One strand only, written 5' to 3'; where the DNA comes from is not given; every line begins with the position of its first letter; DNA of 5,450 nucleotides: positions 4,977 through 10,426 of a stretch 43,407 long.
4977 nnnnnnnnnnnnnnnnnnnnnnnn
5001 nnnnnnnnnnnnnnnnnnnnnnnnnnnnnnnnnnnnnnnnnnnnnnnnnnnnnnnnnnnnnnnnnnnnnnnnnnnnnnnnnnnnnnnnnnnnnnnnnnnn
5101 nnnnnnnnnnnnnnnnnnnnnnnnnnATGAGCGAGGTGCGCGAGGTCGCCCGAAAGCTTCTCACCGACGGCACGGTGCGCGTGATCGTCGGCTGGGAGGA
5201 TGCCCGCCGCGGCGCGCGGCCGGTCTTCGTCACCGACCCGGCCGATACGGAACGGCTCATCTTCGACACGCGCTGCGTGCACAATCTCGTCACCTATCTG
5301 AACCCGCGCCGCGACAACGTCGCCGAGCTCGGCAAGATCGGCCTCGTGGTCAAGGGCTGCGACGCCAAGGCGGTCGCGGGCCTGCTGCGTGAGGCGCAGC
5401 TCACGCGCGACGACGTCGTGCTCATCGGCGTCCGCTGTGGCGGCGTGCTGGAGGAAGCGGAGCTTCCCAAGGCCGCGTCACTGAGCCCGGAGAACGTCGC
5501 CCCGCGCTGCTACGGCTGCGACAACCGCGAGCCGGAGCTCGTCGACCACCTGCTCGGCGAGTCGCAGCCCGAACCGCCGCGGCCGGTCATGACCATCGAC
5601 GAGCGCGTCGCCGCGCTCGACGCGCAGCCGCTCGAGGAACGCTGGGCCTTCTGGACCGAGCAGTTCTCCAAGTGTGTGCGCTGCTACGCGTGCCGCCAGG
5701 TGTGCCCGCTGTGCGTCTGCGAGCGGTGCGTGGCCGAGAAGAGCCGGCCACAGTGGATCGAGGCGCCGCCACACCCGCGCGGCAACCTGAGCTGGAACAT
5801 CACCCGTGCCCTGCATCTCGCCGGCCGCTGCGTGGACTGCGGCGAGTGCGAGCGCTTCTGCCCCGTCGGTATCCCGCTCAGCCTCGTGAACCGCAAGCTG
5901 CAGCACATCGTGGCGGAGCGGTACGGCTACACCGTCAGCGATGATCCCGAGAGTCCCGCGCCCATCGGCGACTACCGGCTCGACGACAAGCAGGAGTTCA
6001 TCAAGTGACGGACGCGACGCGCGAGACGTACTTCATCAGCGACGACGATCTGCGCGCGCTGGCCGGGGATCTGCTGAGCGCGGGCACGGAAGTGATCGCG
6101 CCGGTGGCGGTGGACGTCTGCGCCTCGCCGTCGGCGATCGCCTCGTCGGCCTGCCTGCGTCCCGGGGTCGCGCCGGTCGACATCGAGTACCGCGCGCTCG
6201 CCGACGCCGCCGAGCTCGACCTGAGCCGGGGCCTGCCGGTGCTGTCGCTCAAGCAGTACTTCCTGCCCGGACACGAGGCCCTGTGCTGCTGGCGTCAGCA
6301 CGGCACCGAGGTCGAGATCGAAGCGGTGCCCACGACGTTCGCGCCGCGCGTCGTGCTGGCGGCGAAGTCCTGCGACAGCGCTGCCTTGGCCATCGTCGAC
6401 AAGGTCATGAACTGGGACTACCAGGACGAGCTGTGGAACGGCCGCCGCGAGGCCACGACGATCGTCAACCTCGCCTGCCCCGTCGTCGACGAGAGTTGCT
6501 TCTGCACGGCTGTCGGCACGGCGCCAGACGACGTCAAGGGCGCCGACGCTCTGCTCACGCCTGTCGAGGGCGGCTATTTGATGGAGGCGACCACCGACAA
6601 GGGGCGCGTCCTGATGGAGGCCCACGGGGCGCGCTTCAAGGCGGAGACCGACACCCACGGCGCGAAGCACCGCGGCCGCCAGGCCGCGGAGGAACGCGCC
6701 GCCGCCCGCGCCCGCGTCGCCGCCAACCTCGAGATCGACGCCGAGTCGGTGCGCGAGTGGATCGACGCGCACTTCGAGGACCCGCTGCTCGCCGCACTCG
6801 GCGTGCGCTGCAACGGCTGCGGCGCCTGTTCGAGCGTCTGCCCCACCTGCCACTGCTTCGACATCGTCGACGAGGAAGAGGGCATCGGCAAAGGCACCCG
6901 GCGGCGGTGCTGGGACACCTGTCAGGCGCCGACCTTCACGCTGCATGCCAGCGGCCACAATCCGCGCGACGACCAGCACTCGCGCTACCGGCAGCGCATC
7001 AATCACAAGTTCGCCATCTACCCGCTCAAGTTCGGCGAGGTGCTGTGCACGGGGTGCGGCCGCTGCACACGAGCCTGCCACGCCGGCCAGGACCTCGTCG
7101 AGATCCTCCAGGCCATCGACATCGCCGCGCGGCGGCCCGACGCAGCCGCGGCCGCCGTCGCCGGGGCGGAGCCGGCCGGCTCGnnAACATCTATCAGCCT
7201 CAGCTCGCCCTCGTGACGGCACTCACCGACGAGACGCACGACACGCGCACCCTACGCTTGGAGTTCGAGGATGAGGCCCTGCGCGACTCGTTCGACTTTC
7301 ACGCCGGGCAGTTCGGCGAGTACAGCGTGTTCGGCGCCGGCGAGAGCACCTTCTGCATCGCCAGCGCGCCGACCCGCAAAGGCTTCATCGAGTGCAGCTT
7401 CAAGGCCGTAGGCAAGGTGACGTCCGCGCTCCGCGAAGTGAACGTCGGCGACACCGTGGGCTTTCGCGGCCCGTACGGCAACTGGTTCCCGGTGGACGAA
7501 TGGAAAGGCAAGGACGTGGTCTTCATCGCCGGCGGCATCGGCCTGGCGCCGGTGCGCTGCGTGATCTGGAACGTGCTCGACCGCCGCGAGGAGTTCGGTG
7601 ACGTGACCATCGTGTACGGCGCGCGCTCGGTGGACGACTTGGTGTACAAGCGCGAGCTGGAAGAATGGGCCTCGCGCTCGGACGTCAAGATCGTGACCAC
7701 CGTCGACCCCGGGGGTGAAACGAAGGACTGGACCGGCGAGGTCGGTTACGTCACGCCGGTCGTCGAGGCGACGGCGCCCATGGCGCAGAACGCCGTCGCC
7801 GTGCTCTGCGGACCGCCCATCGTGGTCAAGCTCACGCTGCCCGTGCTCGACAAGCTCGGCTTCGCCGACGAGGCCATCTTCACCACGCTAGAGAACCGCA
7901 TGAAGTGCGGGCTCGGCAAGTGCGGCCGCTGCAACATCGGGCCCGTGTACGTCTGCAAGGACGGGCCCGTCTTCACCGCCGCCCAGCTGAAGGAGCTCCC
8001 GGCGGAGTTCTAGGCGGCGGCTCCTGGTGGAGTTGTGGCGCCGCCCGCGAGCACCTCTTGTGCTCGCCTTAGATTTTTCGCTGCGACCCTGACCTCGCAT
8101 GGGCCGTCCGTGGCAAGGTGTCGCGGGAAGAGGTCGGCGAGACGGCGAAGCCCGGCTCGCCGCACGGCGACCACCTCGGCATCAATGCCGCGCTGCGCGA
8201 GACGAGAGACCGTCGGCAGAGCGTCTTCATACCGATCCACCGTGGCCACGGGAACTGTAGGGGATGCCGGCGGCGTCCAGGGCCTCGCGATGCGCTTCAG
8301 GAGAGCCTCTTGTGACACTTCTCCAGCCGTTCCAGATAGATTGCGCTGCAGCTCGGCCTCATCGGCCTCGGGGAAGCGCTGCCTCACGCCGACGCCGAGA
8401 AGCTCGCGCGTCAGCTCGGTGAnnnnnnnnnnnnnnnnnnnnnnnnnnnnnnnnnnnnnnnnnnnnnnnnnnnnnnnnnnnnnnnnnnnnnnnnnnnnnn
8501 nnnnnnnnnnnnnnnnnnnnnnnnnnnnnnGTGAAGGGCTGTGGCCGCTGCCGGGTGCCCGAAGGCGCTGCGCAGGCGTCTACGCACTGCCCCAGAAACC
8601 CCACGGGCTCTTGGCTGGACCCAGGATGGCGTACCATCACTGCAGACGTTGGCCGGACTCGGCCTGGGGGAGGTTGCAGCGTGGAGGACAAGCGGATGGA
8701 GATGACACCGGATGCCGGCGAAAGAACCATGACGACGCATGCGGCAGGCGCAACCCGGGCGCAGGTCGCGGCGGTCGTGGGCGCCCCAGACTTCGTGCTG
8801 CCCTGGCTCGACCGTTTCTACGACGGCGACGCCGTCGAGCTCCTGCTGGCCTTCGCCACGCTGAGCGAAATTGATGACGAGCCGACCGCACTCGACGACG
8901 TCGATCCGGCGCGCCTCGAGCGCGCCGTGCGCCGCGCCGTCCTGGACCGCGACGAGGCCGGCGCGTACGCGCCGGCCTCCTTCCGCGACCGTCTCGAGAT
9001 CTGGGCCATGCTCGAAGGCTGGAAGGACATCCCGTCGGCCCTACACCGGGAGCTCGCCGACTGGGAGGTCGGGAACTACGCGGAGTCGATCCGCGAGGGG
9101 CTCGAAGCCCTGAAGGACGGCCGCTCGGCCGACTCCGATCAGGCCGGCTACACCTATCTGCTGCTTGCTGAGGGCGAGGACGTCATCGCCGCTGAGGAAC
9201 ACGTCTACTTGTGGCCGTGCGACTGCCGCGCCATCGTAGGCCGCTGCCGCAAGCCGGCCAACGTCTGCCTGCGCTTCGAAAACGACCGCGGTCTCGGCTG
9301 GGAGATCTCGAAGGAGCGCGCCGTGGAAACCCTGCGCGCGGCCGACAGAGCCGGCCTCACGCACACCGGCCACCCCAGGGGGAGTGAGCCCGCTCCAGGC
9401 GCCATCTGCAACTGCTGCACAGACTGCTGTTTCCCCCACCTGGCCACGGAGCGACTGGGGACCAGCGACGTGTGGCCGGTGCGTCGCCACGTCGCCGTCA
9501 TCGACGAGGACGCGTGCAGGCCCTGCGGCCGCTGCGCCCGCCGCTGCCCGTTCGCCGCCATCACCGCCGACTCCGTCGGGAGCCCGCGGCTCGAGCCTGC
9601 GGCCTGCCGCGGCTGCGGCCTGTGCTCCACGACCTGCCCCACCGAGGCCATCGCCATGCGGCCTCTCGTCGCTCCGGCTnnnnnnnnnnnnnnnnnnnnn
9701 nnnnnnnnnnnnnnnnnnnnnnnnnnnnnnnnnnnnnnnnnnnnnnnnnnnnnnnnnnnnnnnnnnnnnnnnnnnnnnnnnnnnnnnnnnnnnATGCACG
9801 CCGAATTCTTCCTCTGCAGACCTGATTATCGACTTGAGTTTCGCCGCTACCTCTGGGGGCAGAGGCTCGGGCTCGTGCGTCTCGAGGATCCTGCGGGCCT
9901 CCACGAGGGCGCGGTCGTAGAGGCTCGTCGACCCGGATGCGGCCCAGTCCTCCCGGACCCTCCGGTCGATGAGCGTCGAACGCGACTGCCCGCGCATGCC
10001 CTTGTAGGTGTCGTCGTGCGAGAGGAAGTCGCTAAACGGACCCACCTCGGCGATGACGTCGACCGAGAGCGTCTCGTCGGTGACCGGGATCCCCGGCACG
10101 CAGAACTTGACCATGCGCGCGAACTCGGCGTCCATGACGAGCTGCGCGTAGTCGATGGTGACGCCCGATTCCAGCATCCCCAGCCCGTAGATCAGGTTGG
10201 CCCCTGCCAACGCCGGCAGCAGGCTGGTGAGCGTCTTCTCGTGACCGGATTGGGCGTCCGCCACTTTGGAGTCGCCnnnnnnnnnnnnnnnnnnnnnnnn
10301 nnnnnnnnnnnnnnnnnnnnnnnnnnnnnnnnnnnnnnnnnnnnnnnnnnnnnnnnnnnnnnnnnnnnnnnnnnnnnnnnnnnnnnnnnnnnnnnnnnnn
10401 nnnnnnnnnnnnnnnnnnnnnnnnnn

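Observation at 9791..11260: One in-frame UAG splits trimethylamine methyltransferase mttB, and in-window paralogues confirm the position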

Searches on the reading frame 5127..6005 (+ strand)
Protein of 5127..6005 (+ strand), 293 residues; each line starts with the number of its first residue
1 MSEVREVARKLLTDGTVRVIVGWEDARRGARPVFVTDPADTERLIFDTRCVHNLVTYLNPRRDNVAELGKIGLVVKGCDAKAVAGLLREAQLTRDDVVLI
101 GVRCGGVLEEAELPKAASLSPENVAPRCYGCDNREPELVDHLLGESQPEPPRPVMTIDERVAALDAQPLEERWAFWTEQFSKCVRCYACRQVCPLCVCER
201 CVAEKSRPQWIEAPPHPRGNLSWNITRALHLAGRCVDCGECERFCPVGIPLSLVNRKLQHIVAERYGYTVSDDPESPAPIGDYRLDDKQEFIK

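Call 8: search_protein_families(library=pfam, proteins=[window:5127-6005:+], max_evalue=0.0001)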
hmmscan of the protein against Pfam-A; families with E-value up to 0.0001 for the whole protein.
window:5127-6005:+ (293 aa): 6 families
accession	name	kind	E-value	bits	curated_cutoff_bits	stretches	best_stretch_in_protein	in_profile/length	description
PF13183.11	Fer4_8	-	1.6e-06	29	27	1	180-249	2-68/68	4Fe-4S dicluster domain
PF12838.12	Fer4_7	-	3.5e-06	27.8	27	0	182-249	1-52/52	4Fe-4S dicluster domain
PF12797.12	Fer4_2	-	2e-05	24.7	24.5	0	180-194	7-21/22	4Fe-4S binding domain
PF13534.11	Fer4_17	-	4e-05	24.5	22.2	0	182-249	1-60/61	4Fe-4S dicluster domain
PF13187.11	Fer4_9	-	7.5e-05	23.1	27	0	182-248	1-50/52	4Fe-4S dicluster domain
PF00037.32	Fer4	-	9.8e-05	22.4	21.1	0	233-249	6-22/24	4Fe-4S binding domain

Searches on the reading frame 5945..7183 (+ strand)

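Call 7: search_protein_families(library=pfam, proteins=[window:5945-7183:+], max_evalue=0.001)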
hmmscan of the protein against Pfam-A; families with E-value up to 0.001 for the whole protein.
window:5945-7183:+ (413 aa): 8 families
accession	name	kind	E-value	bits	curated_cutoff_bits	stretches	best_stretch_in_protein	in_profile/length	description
PF17179.9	Fer4_22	-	4.8e-29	101.5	27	1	288-380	1-93/95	4Fe-4S dicluster domain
PF13237.11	Fer4_10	-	5.7e-06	26.6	25.5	0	366-382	7-25/53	4Fe-4S dicluster domain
PF13187.11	Fer4_9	-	1.3e-05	25.5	27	0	288-380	1-49/52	4Fe-4S dicluster domain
PF12838.12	Fer4_7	-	9e-05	23.3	27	0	288-381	1-51/52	4Fe-4S dicluster domain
PF13484.11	Fer4_16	-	9.7e-05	23.5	30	0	287-300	51-64/66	4Fe-4S double cluster binding domain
PF12797.12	Fer4_2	-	0.00016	21.8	24.5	0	288-301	9-22/22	4Fe-4S binding domain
PF13183.11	Fer4_8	-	0.00031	21.7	27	0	288-381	4-67/68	4Fe-4S dicluster domain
PF25160.1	LdpA_Fe-S-bd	-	0.00041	20.5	27.6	0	365-381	25-41/49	LdpA Fe-S cluster-binding domain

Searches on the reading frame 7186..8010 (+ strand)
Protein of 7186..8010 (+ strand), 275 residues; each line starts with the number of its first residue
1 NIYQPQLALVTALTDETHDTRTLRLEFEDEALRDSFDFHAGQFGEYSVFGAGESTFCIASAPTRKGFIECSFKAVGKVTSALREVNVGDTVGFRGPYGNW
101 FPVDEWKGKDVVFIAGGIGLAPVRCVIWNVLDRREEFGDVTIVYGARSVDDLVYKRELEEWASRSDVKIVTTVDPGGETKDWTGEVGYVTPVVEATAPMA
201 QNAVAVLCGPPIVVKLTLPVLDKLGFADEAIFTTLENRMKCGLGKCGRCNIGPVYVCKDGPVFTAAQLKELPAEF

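Call 7: search_protein_families(library=pfam, proteins=[window:7186-8010:+], max_evalue=0.001)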
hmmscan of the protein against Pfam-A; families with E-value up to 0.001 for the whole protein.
window:7186-8010:+ (275 aa): 3 families
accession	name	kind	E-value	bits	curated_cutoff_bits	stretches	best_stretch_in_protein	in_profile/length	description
PF00175.26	NAD_binding_1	-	1.2e-17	65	22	1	113-215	1-105/109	Oxidoreductase NAD-binding domain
PF10418.14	DHODB_Fe-S_bind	-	9e-11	41.8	23.9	1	236-268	1-40/41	Iron-sulfur cluster binding domain of dihydroorotate dehydrogenase B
PF00970.30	FAD_binding_6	-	3.3e-07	31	21.1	1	11-100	5-97/99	Oxidoreductase FAD-binding domain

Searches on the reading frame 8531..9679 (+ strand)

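Call 7: search_protein_families(library=pfam, proteins=[window:8531-9679:+], max_evalue=0.001)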
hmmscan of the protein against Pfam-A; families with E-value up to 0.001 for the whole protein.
window:8531-9679:+ (383 aa): 7 families
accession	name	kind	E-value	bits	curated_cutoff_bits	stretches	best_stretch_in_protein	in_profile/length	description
PF14697.11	Fer4_21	-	1e-09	38.8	35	1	322-376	1-59/59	4Fe-4S dicluster domain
PF13237.11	Fer4_10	-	4.9e-07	30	25.5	1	323-370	3-53/53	4Fe-4S dicluster domain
PF00037.32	Fer4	-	6.3e-07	29.4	21.1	2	356-374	5-23/24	4Fe-4S binding domain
PF12837.12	Fer4_6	-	1.7e-06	28.1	25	1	321-344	1-24/24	4Fe-4S binding domain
PF13187.11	Fer4_9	-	4.3e-06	27.1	27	1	328-374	1-52/52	4Fe-4S dicluster domain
PF12838.12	Fer4_7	-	0.00017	22.4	27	0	359-378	2-21/52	4Fe-4S dicluster domain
PF25160.1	LdpA_Fe-S-bd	-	0.00037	20.7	27.6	1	339-377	13-46/49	LdpA Fe-S cluster-binding domain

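Call 51: search_protein_families(library=ncbifam, proteins=[window:8531-9679:+], max_evalue=0.00001)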
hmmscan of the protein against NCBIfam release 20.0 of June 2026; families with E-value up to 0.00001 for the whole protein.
window:8531-9679:+ (383 aa): 19 families
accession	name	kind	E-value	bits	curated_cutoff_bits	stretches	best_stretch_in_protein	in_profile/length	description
TIGR02179.1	PorD_KorD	subfamily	4.3e-11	42.8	60.05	1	318-377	16-75/78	2-oxoacid:acceptor oxidoreductase, delta subunit, pyruvate/2-ketoisovalerate family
NF003475.0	PRK05113.1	equivalog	4e-10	39.9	203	1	318-379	104-165/190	electron transport complex subunit RsxB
NF007202.0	PRK09623.1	equivalog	5.5e-10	39.5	166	1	318-376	42-100/105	3-methyl-2-oxobutanoate dehydrogenase subunit delta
NF041778.1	hetero_SS_HdrA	equivalog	8.1e-10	37.2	1400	1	316-377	576-636/771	ferredoxin:CoB-CoM heterodisulfide reductase subunit HdrA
TIGR01944.1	rnfB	subfamily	8.8e-10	38.4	68.7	1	318-378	104-164/190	RnfABCDGE type electron transport complex subunit B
NF040770.1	hetero_SS_HdrA2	exception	9.7e-10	37.2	1100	1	319-377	569-626/777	CoB-CoM heterodisulfide reductase HdrA2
NF040684.1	PorD_Arch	equivalog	1e-09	38.3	120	1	320-377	25-82/85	pyruvate synthase subunit PorD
NF041891.1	hdrA_Methbact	equivalog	1.4e-09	36.7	1300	1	319-377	564-621/762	ferredoxin:CoB-CoM heterodisulfide reductase subunit HdrA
NF045790.1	OxalOxreddelta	equivalog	3.1e-09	36.4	230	1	315-378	250-310/316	oxalate oxidoreductase subunit delta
NF007203.0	PRK09624.1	equivalog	3.9e-08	33.4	171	1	321-376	45-100/105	pyuvate ferredoxin oxidoreductase subunit delta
NF005415.0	PRK06991.1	equivalog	6.2e-08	32.6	281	1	317-379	75-137/284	electron transport complex subunit RsxB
NF038196.1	ferrodoxin_EFR1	subfamily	1e-07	32.3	75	1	326-376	183-231/242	EFR1 family ferrodoxin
TIGR02700.1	flavo_MJ0208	hypoth_equivalog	3.6e-07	29.7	251.35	1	323-375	144-195/234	dihydromethanopterin reductase (acceptor)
NF005503.0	PRK07118.1-2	equivalog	1.6e-06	27.6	252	1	328-380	139-190/292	RnfABCDGE type electron transport complex subunit B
NF058577.1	FdxA_fam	equivalog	2e-06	27.9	65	1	326-373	6-52/52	4Fe-4S ferredoxin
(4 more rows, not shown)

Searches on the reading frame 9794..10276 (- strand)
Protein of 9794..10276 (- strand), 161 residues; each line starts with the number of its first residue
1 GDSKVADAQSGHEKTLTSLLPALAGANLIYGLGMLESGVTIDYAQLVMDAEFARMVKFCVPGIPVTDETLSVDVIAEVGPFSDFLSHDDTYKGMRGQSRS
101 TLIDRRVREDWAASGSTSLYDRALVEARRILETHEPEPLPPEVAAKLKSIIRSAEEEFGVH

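Call 7: search_protein_families(library=pfam, proteins=[window:9794-10276:-], max_evalue=0.001)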
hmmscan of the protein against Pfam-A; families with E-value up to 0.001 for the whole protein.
window:9794-10276:- (161 aa): 1 family
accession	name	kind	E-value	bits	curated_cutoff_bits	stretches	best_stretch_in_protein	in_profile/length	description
PF06253.16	MTTB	-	3.8e-29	101.5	25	1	2-158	341-499/500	Trimethylamine methyltransferase (MTTB)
